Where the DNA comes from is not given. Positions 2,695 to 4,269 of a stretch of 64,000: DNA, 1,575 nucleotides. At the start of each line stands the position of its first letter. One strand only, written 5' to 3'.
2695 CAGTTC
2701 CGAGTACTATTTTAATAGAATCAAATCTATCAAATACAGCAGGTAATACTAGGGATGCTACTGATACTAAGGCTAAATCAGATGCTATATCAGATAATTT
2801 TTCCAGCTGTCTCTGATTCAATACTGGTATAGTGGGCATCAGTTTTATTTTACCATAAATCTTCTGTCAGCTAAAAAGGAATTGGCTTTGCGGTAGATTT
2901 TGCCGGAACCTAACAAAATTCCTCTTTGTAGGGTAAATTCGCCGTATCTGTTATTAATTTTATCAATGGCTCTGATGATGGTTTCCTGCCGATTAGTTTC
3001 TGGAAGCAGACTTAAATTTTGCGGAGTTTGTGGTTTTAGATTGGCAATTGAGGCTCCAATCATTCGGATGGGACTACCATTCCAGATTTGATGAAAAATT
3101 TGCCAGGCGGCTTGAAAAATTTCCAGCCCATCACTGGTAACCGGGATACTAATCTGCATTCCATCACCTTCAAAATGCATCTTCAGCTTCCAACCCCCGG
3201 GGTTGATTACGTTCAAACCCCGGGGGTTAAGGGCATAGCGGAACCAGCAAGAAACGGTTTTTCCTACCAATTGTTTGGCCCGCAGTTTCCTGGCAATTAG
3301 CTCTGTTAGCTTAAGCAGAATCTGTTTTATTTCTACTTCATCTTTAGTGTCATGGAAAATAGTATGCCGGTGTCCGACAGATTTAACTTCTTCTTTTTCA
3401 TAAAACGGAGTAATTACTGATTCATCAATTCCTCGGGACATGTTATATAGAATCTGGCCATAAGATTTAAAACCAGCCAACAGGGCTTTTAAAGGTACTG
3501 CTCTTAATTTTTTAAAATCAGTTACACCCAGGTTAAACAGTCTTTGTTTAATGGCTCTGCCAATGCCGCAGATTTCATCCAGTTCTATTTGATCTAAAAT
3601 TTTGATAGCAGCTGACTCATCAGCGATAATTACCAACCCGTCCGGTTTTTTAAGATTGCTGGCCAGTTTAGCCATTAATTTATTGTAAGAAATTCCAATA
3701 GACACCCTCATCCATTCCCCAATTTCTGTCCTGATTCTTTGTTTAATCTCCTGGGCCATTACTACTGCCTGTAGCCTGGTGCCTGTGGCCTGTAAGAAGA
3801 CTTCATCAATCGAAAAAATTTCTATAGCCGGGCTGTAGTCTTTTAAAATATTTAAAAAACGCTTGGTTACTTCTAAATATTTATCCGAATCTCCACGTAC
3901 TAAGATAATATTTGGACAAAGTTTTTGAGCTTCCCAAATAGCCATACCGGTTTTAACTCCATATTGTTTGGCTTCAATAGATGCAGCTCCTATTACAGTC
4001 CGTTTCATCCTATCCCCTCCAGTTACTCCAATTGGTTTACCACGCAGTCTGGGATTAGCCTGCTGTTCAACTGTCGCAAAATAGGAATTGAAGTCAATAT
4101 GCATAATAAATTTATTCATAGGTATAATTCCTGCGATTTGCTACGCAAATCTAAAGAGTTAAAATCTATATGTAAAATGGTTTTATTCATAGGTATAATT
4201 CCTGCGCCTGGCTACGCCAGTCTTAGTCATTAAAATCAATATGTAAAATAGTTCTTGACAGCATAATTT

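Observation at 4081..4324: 71-bp tandem repeat with covarying hairpins that includes the dinB 5' end, plus an adjacent 17-nt duplication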

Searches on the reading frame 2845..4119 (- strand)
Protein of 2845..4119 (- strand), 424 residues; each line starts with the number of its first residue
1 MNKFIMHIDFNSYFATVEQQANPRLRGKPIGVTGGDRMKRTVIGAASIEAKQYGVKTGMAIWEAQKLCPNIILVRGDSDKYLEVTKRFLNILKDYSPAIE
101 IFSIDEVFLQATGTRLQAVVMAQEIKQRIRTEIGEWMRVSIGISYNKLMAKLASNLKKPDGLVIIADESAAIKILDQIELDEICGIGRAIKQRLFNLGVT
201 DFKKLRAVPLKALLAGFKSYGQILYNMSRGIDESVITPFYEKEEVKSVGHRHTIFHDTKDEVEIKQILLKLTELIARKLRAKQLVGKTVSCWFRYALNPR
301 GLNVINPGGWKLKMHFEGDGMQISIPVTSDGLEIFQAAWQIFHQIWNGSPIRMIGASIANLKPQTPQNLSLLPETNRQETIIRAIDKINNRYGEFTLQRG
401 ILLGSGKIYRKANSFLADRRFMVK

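Call 8: search_protein_families(library=pfam, proteins=[window:2845-4119:-], max_evalue=0.01)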
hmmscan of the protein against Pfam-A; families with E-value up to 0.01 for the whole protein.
window:2845-4119:- (424 aa): 4 families
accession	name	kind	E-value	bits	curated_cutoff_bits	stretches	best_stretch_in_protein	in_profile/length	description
PF00817.25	IMS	-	3.2e-41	141.1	23.2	1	8-155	1-148/148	impB/mucB/samB family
PF11799.13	IMS_C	-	2.2e-19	70.3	20.7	1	246-371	2-109/109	impB/mucB/samB family C-terminal domain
PF21999.2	IMS_HHH_1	-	9.9e-08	32.8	27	1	183-232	3-53/53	DNA polymerase-iota, thumb domain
PF11798.14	IMS_HHH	-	0.0075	16.9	24.4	0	171-199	4-32/32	IMS family HHH motif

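Call 9: find_encoding_contigs(protein=window:2845-4119:-, flank=10000)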
Protein window:2845-4119:- (424 aa): 1 contig read that carries it; 1 place shown.
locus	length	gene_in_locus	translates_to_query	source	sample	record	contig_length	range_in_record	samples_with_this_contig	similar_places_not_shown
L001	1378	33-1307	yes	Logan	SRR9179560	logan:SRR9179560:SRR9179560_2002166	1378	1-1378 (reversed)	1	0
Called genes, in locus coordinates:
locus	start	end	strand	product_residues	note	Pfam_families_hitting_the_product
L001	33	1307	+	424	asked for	PF00817:IMS, PF21999:IMS_HHH_1 (weak), PF11799:IMS_C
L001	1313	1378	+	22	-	?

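Call 11: find_related_loci(query=window:2845-4119:-, collection=genome_contigs, flank=4000)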
Query window:2845-4119:- (424 aa) in genome_contigs; peptide patterns used: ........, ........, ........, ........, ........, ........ (x = any residue, [..] = any of these).
148 stretches matched a pattern; 40 encode a relative of the query (tblastn E <= 1e-3); 40 distinct loci.
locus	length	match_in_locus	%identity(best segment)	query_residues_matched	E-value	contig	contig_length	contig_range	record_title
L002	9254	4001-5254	72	1-421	0e+0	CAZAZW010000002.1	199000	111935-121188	MAG TPA_asm: uncultured Gammaproteobacteria bacterium isolate SRP090828_co2_161 genome assembly, contig: NODE_16_length_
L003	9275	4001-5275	71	5-421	0e+0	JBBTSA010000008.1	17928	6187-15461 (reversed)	MAG: Patescibacteria group bacterium isolate H51-bin048_1 H51_bin048_1_000000000008, whole genome shotgun sequence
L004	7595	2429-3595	73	5-410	0e+0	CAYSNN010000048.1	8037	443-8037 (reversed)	MAG TPA_asm: uncultured Gammaproteobacteria bacterium isolate binchicken_co251_42 genome assembly, contig: NODE_12851_le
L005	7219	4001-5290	69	5-421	0e+0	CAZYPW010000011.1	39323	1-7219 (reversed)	MAG TPA_asm: uncultured Gammaproteobacteria bacterium isolate binchicken_co38_269 genome assembly, contig: NODE_2171_len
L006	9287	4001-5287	68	3-421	0e+0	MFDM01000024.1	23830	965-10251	MAG: Candidatus Daviesbacteria bacterium RIFCSPLOWO2_01_FULL_39_12 rifcsplowo2_01_scaffold_3566, whole genome shotgun se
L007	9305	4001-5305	67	5-421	0e+0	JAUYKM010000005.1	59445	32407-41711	MAG: Candidatus Daviesbacteria bacterium isolate C24_metabat.bin.195_sub C24_k141_876356, whole genome shotgun sequence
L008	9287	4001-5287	66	1-423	0e+0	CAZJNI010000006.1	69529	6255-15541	MAG TPA_asm: uncultured Gammaproteobacteria bacterium isolate binchicken_co38_1358 genome assembly, contig: NODE_968_len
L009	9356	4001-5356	64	1-421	0e+0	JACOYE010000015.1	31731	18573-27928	MAG: Candidatus Microgenomates bacterium isolate NC_groundwater_171_Ag_S-0.1um_39_14 S4_GD2017_2_S1_scaffold_836, whole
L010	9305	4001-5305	64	5-421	0e+0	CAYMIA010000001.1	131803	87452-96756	MAG TPA_asm: uncultured Gammaproteobacteria bacterium isolate SRP200132_co1_145 genome assembly, contig: NODE_113_length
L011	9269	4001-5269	65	5-421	0e+0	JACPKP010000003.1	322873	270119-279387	MAG: Candidatus Daviesbacteria bacterium isolate NC_groundwater_498_Ag_S-0.1um_40_17 S35_SO-1_scaffold_25374, whole geno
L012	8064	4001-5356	63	2-421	0e+0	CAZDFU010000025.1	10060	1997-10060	MAG TPA_asm: uncultured Gammaproteobacteria bacterium isolate binchicken_co251_985 genome assembly, contig: NODE_9475_le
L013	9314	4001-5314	65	2-423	0e+0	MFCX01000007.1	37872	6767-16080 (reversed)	MAG: Candidatus Daviesbacteria bacterium RIFCSPHIGHO2_02_FULL_39_12 rifcsphigho2_02_scaffold_1235, whole genome shotgun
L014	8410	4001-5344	63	5-421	0e+0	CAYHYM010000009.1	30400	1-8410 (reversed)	MAG TPA_asm: uncultured Gammaproteobacteria bacterium isolate ERP119705_co17_338 genome assembly, contig: NODE_1612_leng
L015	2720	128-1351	65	3-421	0e+0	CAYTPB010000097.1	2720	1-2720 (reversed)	MAG TPA_asm: uncultured Gammaproteobacteria bacterium isolate SRP271791_co2_60 genome assembly, contig: NODE_13750_lengt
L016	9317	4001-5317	63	3-423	0e+0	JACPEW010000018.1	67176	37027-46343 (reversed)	MAG: Candidatus Daviesbacteria bacterium isolate NC_groundwater_345_Ag_B-0.1um_36_18 GD18-4_B1_scaffold_666572, whole ge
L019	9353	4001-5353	61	5-421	0e+0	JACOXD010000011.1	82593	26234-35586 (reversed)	MAG: Candidatus Daviesbacteria bacterium isolate NC_groundwater_144_Ag_S-0.1um_35_15 S4_GD2017_2_S1_scaffold_646, whole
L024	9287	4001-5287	55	1-423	4e-162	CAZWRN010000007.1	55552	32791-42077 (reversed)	MAG TPA_asm: uncultured Gammaproteobacteria bacterium isolate binchicken_co105_146 genome assembly, contig: NODE_631_len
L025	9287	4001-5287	58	1-423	7e-173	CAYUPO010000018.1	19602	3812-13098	MAG TPA_asm: uncultured Gammaproteobacteria bacterium isolate SRP286056_co1_297 genome assembly, contig: NODE_3292_lengt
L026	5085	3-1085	59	93-421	4e-131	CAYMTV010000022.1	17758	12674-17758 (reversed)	MAG TPA_asm: uncultured Gammaproteobacteria bacterium isolate binchicken_co38_1053 genome assembly, contig: NODE_6681_le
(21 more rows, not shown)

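Call 15: search_protein_families(library=ncbifam, proteins=[window:2845-4119:-], max_evalue=0.1)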
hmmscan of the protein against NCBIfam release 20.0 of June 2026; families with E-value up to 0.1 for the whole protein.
window:2845-4119:- (424 aa): 10 families
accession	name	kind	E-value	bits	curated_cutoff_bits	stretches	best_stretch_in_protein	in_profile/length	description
NF002848.0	PRK03103.1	subfamily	1.6e-88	297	381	1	2-412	3-402/410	DNA polymerase IV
NF002492.0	PRK01810.1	equivalog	1.7e-76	257.6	399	2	3-296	10-301/412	DNA polymerase IV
NF002677.0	PRK02406.1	equivalog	1.1e-70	238.6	256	1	4-287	7-288/357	DNA polymerase IV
NF010731.0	PRK14133.1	equivalog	8e-70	235.8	362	1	1-372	1-347/352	DNA polymerase IV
NF002751.0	PRK02794.1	equivalog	2.7e-67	227.5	371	2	5-290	40-320/425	DNA polymerase IV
NF003015.0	PRK03858.1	subfamily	6.8e-64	216.4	367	2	5-296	9-292/399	DNA polymerase IV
NF002882.0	PRK03348.1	equivalog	1.1e-58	199.1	389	1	2-292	4-292/461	DNA polymerase IV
NF002883.0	PRK03352.1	equivalog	2.5e-45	155.2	330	1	1-295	3-293/347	DNA polymerase IV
NF002292.0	PRK01216.1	equivalog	2.7e-43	148.3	339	1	4-274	2-271/351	DNA polymerase IV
NF002955.0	PRK03609.1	subfamily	1.9e-26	93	431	1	7-396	4-388/422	translesion error-prone DNA polymerase V subunit UmuC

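Call 23: find_homologous_proteins(query=window:2845-4119:-, max_evalue=1e-100)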
Query window:2845-4119:- (424 aa): 470 proteins with E <= 1e-100 among 7975 candidates; the best 120 are listed.
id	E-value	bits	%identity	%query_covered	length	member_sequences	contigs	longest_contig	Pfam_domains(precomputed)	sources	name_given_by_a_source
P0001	9.2e-199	678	71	99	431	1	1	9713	PF11799.14,PF00817.26,PF21999.3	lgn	-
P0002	5.0e-196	669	72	99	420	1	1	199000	PF11799.14,PF00817.26,PF21999.3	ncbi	-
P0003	5.8e-196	669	70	98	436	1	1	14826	PF11799.14,PF00817.26,PF21999.3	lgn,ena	-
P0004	1.1e-195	668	72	99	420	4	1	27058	PF11799.14,PF00817.26,PF21999.3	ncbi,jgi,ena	-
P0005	1.2e-194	665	73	98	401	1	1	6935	PF11799.14,PF00817.26,PF21999.3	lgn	-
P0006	1.3e-193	661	70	99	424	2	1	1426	PF11799.14,PF00817.26,PF21999.3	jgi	-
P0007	1.9e-193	661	70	99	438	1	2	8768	PF11799.14,PF00817.26,PF21999.3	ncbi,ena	-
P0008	4.7e-193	660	71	98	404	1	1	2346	PF11799.14,PF00817.26,PF21999.3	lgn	-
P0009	1.3e-192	658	71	99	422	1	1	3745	PF11799.14,PF00817.26,PF21999.3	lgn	-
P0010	2.1e-192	657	71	99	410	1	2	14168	PF11799.14,PF00817.26,PF21999.3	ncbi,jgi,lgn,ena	-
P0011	3.5e-192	657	71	99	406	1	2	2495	PF11799.14,PF00817.26,PF21999.3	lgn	-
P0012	5.5e-192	656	69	98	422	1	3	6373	PF11799.14,PF00817.26,PF21999.3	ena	-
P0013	1.1e-191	655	70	98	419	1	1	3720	PF11799.14,PF00817.26,PF21999.3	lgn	-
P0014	3.5e-191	653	70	99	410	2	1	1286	PF11799.14,PF00817.26,PF21999.3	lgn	-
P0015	3.5e-191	653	70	98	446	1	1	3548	PF11799.14,PF00817.26,PF21999.3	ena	-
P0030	5.6e-189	646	69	100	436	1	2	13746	PF11799.14,PF00817.26,PF21999.3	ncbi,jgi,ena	-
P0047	3.5e-187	640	66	99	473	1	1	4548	PF11799.14,PF00817.26,PF21999.3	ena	-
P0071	1.3e-184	632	69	99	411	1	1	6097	PF11799.14,PF00817.26,PF21999.3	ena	-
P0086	7.8e-183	626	68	99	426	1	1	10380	PF11799.14,PF00817.26,PF21999.3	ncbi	-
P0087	8.2e-183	626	69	100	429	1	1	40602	PF11799.14,PF00817.26,PF21999.3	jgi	jgi:DNA polymerase IV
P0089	1.1e-182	626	64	99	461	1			PF11799.14,PF00817.26,PF21999.3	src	-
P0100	6.4e-182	623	68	100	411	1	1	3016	PF11799.14,PF00817.26,PF21999.3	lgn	-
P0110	2.7e-181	621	65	99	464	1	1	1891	PF11799.14,PF00817.26,PF21999.3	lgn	-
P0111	3.0e-181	621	67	100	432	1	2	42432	PF11799.14,PF00817.26,PF21999.3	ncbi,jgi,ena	-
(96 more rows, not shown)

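Call 25: find_encoding_contigs(protein=P0001, flank=2000, max_places=1)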
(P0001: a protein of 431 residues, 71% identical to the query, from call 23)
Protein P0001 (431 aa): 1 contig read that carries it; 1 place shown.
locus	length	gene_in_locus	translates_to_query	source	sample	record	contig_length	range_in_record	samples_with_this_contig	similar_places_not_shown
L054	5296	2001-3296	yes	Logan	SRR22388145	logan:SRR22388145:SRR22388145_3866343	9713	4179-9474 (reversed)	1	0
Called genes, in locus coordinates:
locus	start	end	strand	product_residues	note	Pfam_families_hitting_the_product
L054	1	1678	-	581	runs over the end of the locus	-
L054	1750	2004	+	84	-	-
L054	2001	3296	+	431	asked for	PF00817:IMS, PF21999:IMS_HHH_1, PF11799:IMS_C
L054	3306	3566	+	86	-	-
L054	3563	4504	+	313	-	PF01073:3Beta_HSD, PF01370:Epimerase, PF04321:RmlD_sub_bind, PF07993:NAD_binding_4 (faint), PF16363:GDP_Man_Dehyd, PF02719:Polysacc_synt_2 (weak)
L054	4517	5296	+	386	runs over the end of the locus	PF01590:GAF, PF13185:GAF_2, PF00512:HisKA, PF02518:HATPase_c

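Call 26: find_encoding_contigs(protein=P0086, flank=2000, max_places=1)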
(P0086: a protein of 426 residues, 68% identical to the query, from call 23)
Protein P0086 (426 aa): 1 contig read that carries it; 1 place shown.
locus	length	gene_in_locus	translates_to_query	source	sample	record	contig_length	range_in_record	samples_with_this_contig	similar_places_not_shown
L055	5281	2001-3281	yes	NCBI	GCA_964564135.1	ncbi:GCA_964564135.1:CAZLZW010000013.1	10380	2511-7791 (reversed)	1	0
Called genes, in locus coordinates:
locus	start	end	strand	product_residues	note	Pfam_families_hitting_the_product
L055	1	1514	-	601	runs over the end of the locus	PF16116:DUF4832 (faint)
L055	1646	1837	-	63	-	-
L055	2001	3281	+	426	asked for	PF00817:IMS, PF21999:IMS_HHH_1, PF11799:IMS_C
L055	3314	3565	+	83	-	-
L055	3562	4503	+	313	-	PF00106:adh_short (faint), PF01073:3Beta_HSD, PF01370:Epimerase, PF02719:Polysacc_synt_2 (faint), PF04321:RmlD_sub_bind, PF07993:NAD_binding_4 (faint), PF16363:GDP_Man_Dehyd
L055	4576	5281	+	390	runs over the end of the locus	PF01590:GAF, PF13185:GAF_2, PF00512:HisKA, PF02518:HATPase_c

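Call 27: find_encoding_contigs(protein=P0030, flank=2000, max_places=1)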
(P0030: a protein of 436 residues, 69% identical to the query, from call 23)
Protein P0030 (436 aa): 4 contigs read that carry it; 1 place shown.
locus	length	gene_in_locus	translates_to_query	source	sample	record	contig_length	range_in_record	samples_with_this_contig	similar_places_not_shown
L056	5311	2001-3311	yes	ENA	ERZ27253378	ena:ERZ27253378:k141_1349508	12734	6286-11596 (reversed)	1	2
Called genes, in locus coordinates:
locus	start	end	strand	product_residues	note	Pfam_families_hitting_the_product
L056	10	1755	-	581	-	PF16116:DUF4832 (weak)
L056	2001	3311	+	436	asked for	PF00817:IMS, PF21999:IMS_HHH_1, PF11799:IMS_C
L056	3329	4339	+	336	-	PF00106:adh_short (weak), PF04321:RmlD_sub_bind, PF01073:3Beta_HSD, PF01370:Epimerase, PF02719:Polysacc_synt_2 (faint), PF07993:NAD_binding_4, PF16363:GDP_Man_Dehyd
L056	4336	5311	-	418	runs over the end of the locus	PF07690:MFS_1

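Call 28: find_encoding_contigs(protein=P0111, flank=2000, max_places=1)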
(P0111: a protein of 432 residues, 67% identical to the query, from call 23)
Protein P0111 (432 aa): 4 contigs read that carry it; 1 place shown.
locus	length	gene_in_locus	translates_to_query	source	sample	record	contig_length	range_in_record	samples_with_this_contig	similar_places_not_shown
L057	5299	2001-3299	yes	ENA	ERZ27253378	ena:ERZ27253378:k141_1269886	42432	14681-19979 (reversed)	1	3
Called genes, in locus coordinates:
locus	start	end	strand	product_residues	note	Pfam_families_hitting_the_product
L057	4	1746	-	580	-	-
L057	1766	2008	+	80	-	-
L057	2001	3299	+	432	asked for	PF00817:IMS, PF21999:IMS_HHH_1, PF11799:IMS_C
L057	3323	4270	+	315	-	PF01073:3Beta_HSD, PF01370:Epimerase, PF02719:Polysacc_synt_2 (faint), PF04321:RmlD_sub_bind, PF07993:NAD_binding_4 (weak), PF16363:GDP_Man_Dehyd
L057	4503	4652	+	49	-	-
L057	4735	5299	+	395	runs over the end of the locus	PF13185:GAF_2, PF01590:GAF, PF13492:GAF_3 (weak), PF00512:HisKA, PF02518:HATPase_c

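Call 31: find_encoding_contigs(protein=P0100, flank=2000, max_places=1)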
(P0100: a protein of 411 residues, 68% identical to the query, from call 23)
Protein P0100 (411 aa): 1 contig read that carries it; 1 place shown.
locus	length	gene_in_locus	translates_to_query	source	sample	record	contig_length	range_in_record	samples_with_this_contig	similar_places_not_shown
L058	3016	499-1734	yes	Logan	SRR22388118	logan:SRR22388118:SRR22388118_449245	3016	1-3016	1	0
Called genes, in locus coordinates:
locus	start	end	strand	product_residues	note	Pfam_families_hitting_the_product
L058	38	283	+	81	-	-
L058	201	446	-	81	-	-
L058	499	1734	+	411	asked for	PF00817:IMS, PF21999:IMS_HHH_1 (weak), PF11799:IMS_C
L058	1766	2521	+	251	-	PF06821:Ser_hydrolase (weak), PF12697:Abhydrolase_6 (faint), PF12146:Hydrolase_4 (weak)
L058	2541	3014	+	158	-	?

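Call 32: find_encoding_contigs(protein=P0071, flank=2000, max_places=1)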
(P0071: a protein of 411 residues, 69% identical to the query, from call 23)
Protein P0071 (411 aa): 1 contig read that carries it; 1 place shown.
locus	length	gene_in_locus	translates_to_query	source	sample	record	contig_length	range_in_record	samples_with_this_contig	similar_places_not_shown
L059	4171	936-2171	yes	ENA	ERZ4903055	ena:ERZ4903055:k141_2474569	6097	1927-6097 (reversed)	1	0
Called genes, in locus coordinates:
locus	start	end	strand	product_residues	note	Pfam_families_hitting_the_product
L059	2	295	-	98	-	?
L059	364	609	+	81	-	-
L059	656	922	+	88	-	PF01541:GIY-YIG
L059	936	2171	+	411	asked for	PF00817:IMS, PF21999:IMS_HHH_1 (weak), PF11799:IMS_C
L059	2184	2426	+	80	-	-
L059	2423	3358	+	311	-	PF01073:3Beta_HSD, PF01370:Epimerase, PF02719:Polysacc_synt_2 (faint), PF04321:RmlD_sub_bind, PF07993:NAD_binding_4 (faint), PF16363:GDP_Man_Dehyd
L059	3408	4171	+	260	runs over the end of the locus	-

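Call 33: find_encoding_contigs(protein=P0087, flank=2000, max_places=1)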
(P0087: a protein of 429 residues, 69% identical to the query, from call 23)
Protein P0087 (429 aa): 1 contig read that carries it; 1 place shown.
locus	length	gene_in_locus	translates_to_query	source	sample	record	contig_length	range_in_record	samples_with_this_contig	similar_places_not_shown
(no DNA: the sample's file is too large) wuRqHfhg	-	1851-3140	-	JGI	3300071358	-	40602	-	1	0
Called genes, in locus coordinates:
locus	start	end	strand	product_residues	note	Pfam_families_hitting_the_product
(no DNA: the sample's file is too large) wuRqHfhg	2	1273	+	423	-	?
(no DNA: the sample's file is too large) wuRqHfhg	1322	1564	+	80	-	-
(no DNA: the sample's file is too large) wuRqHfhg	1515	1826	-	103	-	-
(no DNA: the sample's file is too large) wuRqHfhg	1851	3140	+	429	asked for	PF00817:IMS, PF21999:IMS_HHH_1 (weak), PF11799:IMS_C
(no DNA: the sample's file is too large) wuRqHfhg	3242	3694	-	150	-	-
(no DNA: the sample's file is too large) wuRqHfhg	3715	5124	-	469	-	PF00224:PK, PF02887:PK_C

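Call 34: find_encoding_contigs(protein=P0047, flank=2000, max_places=1)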
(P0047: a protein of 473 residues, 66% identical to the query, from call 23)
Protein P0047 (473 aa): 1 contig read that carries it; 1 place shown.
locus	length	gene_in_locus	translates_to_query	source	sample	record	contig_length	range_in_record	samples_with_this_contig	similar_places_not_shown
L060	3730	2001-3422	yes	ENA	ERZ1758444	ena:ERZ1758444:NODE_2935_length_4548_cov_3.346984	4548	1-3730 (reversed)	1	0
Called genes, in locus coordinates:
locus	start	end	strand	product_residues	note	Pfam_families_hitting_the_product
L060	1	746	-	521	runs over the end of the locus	?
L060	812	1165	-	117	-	-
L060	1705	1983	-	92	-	-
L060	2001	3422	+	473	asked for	PF00817:IMS, PF21999:IMS_HHH_1, PF11799:IMS_C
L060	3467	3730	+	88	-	?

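Call 65: find_encoding_contigs(protein=P0011, flank=1500, max_places=1)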
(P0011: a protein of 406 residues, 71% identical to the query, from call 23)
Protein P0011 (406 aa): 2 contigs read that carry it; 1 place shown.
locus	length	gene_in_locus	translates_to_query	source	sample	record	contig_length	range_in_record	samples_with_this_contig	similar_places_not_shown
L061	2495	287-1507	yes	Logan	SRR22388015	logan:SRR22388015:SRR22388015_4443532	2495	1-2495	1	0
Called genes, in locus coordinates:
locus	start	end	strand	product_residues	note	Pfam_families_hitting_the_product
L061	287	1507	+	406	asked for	PF00817:IMS, PF21999:IMS_HHH_1, PF11799:IMS_C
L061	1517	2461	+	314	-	PF00106:adh_short (weak), PF01073:3Beta_HSD, PF01370:Epimerase, PF04321:RmlD_sub_bind, PF07993:NAD_binding_4 (faint), PF16363:GDP_Man_Dehyd, PF02719:Polysacc_synt_2 (weak)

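Call 66: find_encoding_contigs(protein=P0110, flank=1500, max_places=1)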
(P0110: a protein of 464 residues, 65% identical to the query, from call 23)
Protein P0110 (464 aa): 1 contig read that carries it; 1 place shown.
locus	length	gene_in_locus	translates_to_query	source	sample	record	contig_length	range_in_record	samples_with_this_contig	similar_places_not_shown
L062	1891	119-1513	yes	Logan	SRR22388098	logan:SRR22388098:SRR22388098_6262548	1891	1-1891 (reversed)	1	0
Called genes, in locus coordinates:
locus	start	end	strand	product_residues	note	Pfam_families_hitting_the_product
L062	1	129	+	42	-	?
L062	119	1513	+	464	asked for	PF00817:IMS, PF21999:IMS_HHH_1 (weak), PF11799:IMS_C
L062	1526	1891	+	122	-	?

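Call 67: find_encoding_contigs(protein=P0089, flank=1500, max_places=1)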
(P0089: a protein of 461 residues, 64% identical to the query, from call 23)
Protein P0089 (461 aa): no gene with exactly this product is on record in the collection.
